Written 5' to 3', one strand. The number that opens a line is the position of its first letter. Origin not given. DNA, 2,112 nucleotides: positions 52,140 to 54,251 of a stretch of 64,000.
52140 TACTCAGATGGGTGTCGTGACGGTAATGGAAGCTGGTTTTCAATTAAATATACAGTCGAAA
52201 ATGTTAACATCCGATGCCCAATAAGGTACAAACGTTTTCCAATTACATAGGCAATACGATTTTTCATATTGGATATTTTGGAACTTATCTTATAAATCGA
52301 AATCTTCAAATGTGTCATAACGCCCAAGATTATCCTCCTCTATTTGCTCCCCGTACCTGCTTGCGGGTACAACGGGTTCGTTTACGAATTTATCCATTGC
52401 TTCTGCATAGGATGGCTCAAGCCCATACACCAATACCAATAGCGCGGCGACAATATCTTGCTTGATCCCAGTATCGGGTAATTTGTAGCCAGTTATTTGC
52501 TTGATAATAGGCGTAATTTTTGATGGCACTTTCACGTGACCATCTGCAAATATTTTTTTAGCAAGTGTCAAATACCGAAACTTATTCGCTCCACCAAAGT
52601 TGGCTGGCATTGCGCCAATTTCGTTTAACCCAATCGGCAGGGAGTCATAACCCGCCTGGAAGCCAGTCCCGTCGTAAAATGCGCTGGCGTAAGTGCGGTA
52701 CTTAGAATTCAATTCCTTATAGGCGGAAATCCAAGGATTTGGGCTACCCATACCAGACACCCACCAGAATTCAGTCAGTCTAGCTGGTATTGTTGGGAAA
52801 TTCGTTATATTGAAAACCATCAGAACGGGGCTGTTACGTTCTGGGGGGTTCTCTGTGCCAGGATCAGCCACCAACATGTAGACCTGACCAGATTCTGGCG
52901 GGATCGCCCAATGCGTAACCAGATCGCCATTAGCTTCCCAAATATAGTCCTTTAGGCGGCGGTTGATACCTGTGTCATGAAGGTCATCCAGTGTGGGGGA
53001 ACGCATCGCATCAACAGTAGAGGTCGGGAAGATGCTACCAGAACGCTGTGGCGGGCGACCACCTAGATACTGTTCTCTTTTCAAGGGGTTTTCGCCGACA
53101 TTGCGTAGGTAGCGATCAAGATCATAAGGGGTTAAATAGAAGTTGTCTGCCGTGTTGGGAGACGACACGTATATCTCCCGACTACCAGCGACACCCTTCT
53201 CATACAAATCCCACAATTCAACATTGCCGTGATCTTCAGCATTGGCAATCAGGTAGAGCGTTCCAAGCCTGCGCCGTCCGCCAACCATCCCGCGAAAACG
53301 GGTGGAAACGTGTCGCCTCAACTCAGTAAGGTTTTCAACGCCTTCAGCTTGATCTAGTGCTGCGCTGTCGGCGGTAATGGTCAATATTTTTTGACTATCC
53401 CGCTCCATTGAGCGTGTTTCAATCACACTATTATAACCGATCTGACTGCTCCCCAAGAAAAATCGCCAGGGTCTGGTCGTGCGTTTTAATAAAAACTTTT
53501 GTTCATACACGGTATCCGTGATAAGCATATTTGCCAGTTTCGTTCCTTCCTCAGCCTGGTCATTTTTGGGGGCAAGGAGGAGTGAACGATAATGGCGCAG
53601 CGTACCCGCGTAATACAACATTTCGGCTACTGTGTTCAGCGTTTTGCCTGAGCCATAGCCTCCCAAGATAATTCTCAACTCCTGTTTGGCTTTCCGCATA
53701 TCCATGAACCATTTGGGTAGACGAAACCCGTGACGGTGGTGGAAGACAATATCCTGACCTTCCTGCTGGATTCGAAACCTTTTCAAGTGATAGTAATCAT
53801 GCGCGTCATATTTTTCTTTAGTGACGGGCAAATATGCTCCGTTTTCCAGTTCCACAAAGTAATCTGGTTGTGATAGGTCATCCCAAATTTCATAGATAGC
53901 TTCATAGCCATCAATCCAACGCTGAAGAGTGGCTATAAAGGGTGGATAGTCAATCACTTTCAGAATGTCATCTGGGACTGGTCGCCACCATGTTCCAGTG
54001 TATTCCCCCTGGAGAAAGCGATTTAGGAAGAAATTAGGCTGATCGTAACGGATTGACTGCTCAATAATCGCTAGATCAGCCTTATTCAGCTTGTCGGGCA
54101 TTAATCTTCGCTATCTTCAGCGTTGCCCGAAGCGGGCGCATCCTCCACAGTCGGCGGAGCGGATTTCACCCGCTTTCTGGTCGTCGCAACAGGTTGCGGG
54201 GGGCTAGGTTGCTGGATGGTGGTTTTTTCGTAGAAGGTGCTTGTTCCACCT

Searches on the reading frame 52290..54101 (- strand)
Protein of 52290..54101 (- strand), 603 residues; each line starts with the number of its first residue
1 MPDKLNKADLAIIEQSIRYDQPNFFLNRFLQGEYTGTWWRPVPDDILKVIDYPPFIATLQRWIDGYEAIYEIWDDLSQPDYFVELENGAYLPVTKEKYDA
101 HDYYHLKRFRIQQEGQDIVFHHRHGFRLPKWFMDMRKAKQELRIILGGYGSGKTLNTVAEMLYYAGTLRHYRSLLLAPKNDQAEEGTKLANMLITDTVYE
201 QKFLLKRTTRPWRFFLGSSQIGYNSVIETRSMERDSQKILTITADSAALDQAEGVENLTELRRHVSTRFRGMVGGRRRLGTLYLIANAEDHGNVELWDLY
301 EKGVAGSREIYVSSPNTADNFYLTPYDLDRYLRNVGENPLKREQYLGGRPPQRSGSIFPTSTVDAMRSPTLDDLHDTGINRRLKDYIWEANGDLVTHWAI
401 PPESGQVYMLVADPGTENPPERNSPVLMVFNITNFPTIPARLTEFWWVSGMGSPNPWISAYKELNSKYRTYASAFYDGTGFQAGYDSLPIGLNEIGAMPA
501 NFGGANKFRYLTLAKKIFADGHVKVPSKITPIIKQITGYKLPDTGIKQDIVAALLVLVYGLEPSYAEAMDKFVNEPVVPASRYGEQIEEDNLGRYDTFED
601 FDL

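Call 9: search_protein_families(library=phrogs, proteins=[window:52290-54101:-], max_evalue=0.00001)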
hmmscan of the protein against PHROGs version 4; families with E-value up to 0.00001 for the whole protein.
window:52290-54101:- (603 aa): 1 family
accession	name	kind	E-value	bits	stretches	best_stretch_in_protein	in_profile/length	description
phrog_2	-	head and packaging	1.1e-09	38.6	1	58-423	232-498/807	terminase large subunit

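Call 12: find_related_loci(query=window:52290-54101:-, collection=viral_contigs, flank=10000)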
Query window:52290-54101:- (603 aa) in viral_contigs; peptide patterns used: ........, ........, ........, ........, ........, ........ (x = any residue, [..] = any of these).
3 stretches matched a pattern, but none encodes a relative of the query by tblastn (E <= 1e-3).

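Call 17: find_homologous_proteins(query=window:52290-54101:-, max_evalue=1e-10)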
Query window:52290-54101:- (603 aa): 24 proteins with E <= 1e-10 among 7112 candidates.
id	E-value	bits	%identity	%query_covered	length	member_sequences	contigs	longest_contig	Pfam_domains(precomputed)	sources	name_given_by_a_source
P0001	0.0e+0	1410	100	100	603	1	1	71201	-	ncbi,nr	ncbi:MAG: hypothetical protein HC892_00285 [Saprospiraceae bacterium]|nr:hypothetical protein [Sapro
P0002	3.2e-143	497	44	88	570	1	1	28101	-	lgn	-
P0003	8.9e-124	432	39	92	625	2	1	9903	-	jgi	-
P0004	1.0e-122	429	40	93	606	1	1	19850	-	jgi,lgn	-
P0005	9.8e-115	403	39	93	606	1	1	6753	-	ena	-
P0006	3.8e-114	401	38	97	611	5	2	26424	-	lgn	-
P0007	7.2e-112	393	38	96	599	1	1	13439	-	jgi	jgi:hypothetical protein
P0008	1.1e-111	392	38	93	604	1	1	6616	-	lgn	-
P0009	5.9e-110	387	37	93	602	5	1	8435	-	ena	-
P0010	6.5e-110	387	38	93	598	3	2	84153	-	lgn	-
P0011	4.9e-109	384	37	93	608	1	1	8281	-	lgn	-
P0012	1.2e-108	382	37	93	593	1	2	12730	-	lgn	-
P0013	1.1e-106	376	36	93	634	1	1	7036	-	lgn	-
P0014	1.5e-103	366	38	93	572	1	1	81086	-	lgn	-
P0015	1.8e-102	362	34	96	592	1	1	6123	-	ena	-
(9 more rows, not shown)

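Call 18: find_encoding_contigs(protein=P0002, flank=10000, max_places=3)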
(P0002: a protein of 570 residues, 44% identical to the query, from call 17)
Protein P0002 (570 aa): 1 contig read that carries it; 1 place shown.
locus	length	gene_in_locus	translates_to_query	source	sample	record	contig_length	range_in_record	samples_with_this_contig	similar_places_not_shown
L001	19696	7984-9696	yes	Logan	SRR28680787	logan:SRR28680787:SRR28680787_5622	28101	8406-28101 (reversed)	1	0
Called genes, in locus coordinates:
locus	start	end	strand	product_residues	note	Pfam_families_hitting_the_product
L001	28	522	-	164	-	-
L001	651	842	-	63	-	-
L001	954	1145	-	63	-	-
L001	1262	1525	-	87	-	-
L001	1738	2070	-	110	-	-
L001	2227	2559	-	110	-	-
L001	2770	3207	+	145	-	-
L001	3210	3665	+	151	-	-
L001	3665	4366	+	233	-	-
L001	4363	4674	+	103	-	-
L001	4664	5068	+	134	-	-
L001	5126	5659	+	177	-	-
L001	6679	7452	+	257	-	-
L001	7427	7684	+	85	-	-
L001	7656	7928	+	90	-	-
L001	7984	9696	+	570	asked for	-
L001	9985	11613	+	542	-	PF05133:SPP1_portal (faint)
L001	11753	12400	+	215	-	-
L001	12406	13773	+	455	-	-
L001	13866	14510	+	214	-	-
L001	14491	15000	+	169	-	-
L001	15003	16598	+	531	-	-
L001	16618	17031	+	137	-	-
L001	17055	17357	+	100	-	-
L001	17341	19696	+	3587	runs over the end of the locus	?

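Call 19: find_encoding_contigs(protein=P0010, flank=10000, max_places=3)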
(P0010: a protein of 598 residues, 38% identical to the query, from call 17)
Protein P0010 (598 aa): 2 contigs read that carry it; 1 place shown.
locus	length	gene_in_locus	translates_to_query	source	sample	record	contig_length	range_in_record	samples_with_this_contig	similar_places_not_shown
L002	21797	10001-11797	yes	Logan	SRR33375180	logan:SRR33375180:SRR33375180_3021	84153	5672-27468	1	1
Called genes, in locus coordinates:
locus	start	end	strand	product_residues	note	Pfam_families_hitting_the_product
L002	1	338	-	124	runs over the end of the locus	PF00436:SSB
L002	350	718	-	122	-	-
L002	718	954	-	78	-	-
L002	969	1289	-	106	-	-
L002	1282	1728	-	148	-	-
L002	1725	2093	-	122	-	-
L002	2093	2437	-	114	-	-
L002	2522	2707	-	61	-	-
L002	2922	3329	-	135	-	-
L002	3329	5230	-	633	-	-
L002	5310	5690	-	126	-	-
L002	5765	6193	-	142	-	-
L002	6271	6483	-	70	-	-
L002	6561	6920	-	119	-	-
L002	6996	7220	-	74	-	-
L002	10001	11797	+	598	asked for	-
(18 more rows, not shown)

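Call 20: find_encoding_contigs(protein=P0014, flank=10000, max_places=3)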
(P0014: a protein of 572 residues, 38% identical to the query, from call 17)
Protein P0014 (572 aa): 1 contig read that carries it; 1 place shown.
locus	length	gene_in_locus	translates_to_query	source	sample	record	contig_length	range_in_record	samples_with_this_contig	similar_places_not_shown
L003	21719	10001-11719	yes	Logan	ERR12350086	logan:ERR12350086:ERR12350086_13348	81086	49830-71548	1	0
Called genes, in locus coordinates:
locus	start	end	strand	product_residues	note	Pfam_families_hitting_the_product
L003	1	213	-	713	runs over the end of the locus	PF14528:LAGLIDADG_3 (weak)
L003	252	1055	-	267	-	-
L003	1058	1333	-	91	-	-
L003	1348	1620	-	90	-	-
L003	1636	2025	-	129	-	-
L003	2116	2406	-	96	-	-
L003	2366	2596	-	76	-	-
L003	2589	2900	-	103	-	-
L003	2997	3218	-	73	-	-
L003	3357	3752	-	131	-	PF00436:SSB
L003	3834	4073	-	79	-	-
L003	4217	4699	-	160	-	-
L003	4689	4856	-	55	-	-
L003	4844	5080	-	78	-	-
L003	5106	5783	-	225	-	-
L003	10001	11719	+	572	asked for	-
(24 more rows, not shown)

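Call 24: find_related_loci(query=A1, collection=viral_contigs, flank=10000)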
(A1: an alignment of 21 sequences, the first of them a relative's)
Query A1 (603 aa) in viral_contigs; peptide patterns used: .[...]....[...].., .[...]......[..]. (x = any residue, [..] = any of these).
51 stretches matched a pattern; 7 encode a relative of the query (tblastn E <= 1e-3); 7 distinct loci.
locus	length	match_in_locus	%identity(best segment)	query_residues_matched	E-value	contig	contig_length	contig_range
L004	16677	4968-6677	35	5-576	3e-106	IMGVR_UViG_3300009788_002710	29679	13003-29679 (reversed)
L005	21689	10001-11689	34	4-584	2e-105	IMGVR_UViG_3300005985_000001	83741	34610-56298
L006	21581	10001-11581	33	4-562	1e-88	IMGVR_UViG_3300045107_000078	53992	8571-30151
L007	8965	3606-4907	33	125-562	9e-65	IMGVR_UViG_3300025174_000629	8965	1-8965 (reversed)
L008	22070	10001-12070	34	4-562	3e-61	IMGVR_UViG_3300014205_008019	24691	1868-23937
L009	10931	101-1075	34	237-562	2e-53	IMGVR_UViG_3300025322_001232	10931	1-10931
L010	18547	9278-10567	26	125-559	2e-25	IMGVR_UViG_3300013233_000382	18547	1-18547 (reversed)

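Call 25: find_related_loci(query=A1, collection=metagenome_contigs, flank=10000)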
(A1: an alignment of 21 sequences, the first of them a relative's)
Query A1 (603 aa) in metagenome_contigs; peptide patterns used: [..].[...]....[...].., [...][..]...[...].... (x = any residue, [..] = any of these).
144 stretches matched a pattern; 30 encode a relative of the query (tblastn E <= 1e-3); 30 distinct loci.
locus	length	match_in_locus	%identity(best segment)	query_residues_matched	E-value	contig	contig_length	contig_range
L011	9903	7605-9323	39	4-558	4e-128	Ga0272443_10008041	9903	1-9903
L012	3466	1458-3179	38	4-577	5e-118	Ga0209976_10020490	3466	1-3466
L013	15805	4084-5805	38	4-577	5e-115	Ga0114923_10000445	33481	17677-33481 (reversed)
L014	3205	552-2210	37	4-565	3e-116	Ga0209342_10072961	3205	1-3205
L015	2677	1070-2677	37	4-548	2e-113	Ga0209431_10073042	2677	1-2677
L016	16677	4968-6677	35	5-576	6e-106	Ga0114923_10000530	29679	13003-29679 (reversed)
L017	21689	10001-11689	34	4-584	5e-105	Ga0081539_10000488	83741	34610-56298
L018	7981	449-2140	35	4-565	2e-101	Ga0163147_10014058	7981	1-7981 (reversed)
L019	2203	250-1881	33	6-575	9e-100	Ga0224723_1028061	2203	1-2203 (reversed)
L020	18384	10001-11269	40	149-576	2e-89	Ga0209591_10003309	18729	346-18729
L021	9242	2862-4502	34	4-565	1e-88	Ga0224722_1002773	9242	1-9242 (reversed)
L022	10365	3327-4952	32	4-565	7e-84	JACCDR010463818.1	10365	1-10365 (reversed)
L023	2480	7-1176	40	171-565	1e-84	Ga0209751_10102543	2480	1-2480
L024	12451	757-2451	36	4-570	2e-107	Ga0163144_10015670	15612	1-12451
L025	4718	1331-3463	38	4-568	5e-78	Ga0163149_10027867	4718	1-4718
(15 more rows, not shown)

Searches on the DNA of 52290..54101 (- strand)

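Call 59: search_rna_families(sources=[L001, L002, L003], threshold=evalue, max_evalue=1, show_alignments=3)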
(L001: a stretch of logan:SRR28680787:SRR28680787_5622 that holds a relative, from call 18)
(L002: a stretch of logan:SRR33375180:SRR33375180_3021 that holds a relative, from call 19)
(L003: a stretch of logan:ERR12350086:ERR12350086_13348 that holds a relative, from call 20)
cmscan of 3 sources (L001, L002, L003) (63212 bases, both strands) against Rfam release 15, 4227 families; matches with E-value up to 1: 3.
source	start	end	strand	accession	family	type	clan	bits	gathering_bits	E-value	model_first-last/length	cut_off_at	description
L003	9469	9557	+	RF00005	tRNA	Gene; tRNA;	CL00001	41.7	29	1.9e-05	1-71/71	no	tRNA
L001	550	619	-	RF02682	HDV-F-prausnitzii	Gene; ribozyme;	-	27.3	44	0.55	1-74/74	no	HDV ribozyme from F. prausnitzii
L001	787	859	+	RF00823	lsy-6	Gene; miRNA;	-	25.6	60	0.38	1-74/74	no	lsy-6 microRNA precursor family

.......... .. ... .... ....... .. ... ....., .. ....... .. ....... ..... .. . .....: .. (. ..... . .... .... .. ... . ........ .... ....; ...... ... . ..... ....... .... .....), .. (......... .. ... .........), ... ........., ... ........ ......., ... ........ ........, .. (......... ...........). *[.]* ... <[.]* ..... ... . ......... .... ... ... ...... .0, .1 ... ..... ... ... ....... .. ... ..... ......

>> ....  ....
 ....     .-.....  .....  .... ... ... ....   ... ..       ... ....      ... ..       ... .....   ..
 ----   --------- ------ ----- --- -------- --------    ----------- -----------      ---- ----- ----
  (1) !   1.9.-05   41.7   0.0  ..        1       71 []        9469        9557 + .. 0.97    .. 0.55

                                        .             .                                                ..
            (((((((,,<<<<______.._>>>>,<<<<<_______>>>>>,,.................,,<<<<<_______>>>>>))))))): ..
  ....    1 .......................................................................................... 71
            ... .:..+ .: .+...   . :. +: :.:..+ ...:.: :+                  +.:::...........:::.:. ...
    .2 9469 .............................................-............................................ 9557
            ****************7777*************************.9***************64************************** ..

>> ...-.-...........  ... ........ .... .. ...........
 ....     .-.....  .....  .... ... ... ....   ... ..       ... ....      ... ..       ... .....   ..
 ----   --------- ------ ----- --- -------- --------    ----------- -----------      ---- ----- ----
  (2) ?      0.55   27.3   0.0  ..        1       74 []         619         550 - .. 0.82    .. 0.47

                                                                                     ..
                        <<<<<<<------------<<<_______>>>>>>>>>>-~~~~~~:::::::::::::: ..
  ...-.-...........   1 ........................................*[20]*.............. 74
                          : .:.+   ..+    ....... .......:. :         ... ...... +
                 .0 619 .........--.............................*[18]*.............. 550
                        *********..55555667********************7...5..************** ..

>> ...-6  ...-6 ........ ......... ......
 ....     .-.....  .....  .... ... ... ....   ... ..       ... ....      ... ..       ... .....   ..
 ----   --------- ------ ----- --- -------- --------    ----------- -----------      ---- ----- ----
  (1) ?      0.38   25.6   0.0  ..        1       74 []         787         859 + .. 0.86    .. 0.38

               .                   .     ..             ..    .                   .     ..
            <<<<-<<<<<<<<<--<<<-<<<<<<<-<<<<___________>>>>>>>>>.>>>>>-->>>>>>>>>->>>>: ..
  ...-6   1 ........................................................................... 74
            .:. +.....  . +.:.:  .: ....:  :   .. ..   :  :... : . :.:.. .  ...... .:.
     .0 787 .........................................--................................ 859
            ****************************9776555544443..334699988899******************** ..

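Call 64: search_rna_families(source=L002, start=5200, end=9700, threshold=evalue, max_evalue=10, show_alignments=4)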
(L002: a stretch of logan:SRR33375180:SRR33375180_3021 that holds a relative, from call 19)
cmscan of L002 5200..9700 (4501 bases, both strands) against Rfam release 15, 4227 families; matches with E-value up to 10: 9.
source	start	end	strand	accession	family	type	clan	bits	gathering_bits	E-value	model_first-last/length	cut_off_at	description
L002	7964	8069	-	RF01859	Phe_leader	Cis-reg; leader;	-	22.3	55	2.1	1-125/125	no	Phenylalanine leader peptide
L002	6501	6566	-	RF03571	mir-734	Gene; miRNA;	-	21.3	100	1.3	1-93/93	no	mir-734 microRNA precursor family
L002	6623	6689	-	RF03015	Transposase-2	Gene; sRNA;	-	19.7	42.7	1.1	1-69/69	no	Transposase-2 RNA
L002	6959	7026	-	RF01684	mascRNA-menRNA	Gene;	-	19.2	42.5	2.4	1-56/56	no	MALAT1-associated small cytoplasmic RNA/MEN beta RNA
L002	9201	9273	-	RF02335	GlsR2_miR4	Gene; snRNA; snoRNA; CD-box;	-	19.2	100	5.2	1-106/106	no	Giardia snoRNA GlsR2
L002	6490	6575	+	RF02038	SPRY4-IT1_1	Gene; lncRNA;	-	18.5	50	2.4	1-91/91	no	SPRY4-IT1 conserved region 1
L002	7630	7702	-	RF01394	isrK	Gene; sRNA;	-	17.9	50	1.3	1-77/77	no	isrK Hfq binding RNA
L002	9067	9147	-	RF02837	anti-hemB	Gene; sRNA;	-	15.4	49.5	4.8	1-81/81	no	Burkholderia RNA 7 (anti-hemB)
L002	8969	9026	+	RF01933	bxd_5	Gene; lncRNA;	-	13.6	50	8.6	1-57/57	no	Bithoraxoid conserved region 5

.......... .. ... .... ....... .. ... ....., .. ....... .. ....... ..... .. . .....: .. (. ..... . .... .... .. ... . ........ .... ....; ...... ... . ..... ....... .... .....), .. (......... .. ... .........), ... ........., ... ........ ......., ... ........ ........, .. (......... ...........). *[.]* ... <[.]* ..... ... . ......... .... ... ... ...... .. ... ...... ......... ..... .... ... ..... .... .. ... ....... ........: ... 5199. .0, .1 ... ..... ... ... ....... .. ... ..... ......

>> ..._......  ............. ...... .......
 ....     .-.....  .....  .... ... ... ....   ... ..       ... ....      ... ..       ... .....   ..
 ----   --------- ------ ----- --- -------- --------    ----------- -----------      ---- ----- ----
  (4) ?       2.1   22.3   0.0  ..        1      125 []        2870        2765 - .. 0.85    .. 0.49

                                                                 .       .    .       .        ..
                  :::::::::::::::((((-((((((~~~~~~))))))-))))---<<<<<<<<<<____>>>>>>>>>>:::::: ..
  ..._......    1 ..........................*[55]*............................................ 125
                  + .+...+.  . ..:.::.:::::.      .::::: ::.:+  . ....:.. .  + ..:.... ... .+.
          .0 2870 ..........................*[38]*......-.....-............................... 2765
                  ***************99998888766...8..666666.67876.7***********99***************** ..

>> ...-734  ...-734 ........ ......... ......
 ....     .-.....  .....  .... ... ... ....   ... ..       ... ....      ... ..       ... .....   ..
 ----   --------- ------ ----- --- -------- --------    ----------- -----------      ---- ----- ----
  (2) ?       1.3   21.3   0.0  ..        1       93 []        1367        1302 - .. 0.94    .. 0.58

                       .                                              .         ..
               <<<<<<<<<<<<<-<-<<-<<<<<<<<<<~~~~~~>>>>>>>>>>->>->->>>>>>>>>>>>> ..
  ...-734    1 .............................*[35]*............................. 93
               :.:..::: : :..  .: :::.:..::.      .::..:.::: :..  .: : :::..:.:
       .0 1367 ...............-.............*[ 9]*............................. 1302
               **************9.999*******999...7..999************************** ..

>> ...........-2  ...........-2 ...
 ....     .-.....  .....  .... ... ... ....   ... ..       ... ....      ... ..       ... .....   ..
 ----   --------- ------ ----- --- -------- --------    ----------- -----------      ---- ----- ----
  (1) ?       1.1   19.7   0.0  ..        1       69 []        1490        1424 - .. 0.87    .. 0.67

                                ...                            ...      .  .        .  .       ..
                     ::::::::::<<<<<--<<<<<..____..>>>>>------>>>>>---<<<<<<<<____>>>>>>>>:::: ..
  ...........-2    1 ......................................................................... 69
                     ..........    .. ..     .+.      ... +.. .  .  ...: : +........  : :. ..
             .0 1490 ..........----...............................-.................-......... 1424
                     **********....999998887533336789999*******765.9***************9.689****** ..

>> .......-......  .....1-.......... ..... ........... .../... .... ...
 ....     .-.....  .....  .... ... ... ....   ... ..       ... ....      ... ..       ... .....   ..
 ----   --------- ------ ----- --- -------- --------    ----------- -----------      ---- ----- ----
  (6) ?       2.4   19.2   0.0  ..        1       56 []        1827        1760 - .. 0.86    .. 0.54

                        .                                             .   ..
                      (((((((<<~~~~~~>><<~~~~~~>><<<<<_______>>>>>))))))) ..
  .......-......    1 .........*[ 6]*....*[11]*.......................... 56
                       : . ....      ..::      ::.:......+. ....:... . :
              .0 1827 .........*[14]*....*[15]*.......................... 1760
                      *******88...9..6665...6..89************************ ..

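Call 91: search_with_rna_model(model_id=R1, source=L001, filters=off, max_evalue=10, show_alignments=3)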
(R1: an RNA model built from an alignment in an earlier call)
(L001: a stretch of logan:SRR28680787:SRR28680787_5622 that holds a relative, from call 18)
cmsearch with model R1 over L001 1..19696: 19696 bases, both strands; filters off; matches with E-value up to 10: 5.
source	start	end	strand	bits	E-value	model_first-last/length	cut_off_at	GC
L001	585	617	-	10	0.49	3-34/55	no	0.55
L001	19283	19329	+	7.5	2.1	1-55/55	no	0.45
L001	5479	5493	-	7.3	2.3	1-55/55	no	0.27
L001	14632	14654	+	5.2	7.4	1-55/55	no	0.48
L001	10758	10796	+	5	8.4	1-55/55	no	0.46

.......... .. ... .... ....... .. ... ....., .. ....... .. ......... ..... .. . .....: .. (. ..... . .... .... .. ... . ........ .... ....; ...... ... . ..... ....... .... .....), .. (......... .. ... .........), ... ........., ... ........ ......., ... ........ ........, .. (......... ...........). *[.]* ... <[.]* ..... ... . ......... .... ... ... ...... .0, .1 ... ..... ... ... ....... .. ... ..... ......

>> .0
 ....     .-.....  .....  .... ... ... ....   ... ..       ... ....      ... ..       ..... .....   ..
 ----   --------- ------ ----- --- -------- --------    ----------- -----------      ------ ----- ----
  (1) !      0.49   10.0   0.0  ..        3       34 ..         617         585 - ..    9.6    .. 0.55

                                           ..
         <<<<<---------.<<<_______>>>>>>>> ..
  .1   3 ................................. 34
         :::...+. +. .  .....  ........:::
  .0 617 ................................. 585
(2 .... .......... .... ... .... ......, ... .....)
